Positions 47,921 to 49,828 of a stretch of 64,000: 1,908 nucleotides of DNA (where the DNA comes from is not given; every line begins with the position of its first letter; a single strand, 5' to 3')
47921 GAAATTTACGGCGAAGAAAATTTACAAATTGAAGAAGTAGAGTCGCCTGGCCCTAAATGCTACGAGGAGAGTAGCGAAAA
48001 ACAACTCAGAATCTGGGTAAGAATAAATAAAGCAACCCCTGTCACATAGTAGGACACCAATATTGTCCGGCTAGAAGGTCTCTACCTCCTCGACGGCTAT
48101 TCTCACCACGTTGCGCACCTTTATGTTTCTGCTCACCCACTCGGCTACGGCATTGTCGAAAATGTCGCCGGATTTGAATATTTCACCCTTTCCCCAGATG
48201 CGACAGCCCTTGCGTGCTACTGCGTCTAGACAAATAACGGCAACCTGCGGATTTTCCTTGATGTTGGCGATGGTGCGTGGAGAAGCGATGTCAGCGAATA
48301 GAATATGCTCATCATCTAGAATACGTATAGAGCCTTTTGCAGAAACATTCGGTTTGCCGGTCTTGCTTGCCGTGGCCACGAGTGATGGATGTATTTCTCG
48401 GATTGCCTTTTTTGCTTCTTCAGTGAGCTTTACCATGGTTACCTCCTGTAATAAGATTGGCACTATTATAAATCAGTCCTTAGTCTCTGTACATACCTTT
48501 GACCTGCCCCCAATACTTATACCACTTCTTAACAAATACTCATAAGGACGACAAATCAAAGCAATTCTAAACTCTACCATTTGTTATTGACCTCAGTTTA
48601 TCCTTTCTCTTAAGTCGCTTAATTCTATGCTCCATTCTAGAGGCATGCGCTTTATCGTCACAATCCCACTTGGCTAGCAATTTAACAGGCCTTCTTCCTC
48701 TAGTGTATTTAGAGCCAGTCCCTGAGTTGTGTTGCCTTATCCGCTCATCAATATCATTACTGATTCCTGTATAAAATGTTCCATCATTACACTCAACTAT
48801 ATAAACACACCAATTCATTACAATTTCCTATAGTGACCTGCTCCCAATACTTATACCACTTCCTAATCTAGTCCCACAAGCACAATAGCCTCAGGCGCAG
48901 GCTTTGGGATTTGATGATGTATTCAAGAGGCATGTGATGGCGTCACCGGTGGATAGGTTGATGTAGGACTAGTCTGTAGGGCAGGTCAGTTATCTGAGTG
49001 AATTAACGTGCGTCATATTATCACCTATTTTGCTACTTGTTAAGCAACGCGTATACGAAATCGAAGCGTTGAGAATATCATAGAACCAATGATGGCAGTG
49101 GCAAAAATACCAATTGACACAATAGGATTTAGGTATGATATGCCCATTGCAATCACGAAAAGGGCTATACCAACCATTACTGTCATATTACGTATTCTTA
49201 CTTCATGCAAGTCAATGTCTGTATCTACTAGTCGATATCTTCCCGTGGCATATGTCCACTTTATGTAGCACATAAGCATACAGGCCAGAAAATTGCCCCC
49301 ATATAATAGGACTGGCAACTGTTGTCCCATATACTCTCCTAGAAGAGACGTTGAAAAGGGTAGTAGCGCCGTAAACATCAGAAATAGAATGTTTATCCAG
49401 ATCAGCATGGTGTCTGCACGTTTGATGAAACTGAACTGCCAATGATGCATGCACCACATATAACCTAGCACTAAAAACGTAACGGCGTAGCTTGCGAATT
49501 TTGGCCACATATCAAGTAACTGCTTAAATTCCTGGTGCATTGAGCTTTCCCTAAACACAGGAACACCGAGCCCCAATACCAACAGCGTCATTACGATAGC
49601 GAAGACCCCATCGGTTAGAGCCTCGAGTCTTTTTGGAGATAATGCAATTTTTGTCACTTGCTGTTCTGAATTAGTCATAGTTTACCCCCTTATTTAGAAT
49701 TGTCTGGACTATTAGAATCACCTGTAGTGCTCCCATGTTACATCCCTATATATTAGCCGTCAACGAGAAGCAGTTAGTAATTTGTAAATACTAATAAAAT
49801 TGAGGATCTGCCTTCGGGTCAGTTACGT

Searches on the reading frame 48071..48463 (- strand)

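Call 6: search_protein_families(library=pfam, proteins=[window:48071-48463:-], max_evalue=0.01)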
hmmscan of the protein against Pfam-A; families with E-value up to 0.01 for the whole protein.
window:48071-48463:- (130 aa): 2 families
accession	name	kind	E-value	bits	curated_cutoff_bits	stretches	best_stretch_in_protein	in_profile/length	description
PF01243.27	PNPOx_N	-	1.6e-17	64.4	28.1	1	13-129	1-118/120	Pyridoxamine 5'-phosphate oxidase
PF01488.26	Shikimate_DH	-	0.0013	19.2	24.3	1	11-82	63-135/138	Shikimate / quinate 5-dehydrogenase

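Call 62: search_protein_families(library=padloc, proteins=[window:48071-48463:-], max_evalue=0.01)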
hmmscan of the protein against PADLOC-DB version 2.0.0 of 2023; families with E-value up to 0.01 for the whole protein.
window:48071-48463:- (130 aa): 0 families

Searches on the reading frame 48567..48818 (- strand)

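Call 6: search_protein_families(library=pfam, proteins=[window:48567-48818:-], max_evalue=0.01)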
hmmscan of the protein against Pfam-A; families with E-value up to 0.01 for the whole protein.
window:48567-48818:- (83 aa): 2 families
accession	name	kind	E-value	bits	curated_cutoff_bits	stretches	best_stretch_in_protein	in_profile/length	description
PF01541.30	GIY-YIG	-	8.6e-18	64.9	22.6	1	2-74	1-76/78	GIY-YIG catalytic domain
PF13455.12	MUG113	-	0.0058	17.6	22.3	1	18-68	4-45/73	Meiotically up-regulated gene 113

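Call 62: search_protein_families(library=padloc, proteins=[window:48567-48818:-], max_evalue=0.01)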
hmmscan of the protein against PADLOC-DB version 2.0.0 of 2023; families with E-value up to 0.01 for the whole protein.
window:48567-48818:- (83 aa): 2 families
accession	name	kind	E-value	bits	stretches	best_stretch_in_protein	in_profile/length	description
PDLC04923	PDC-S14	-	0.0034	14.5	1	14-81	88-151/320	-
PDLC03975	UzuA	-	0.0069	14.1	0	15-32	170-187/277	-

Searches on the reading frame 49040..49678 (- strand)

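Call 6: search_protein_families(library=pfam, proteins=[window:49040-49678:-], max_evalue=0.01)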
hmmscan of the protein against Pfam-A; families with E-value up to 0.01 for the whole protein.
window:49040-49678:- (212 aa): 1 family
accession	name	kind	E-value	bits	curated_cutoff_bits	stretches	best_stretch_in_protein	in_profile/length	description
PF06736.16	TMEM175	-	9.2e-29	100.2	25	1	17-107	1-88/88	Endosomal/lysosomal potassium channel TMEM175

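Call 62: search_protein_families(library=padloc, proteins=[window:49040-49678:-], max_evalue=0.01)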
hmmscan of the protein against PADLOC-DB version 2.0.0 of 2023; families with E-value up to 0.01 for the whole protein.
window:49040-49678:- (212 aa): 1 family
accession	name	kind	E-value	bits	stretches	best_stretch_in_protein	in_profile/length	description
PDLC01155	Mem_01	-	0.0019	15.4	1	19-84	359-419/440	Membrane protein (6TM) with a globular domain at N-terminus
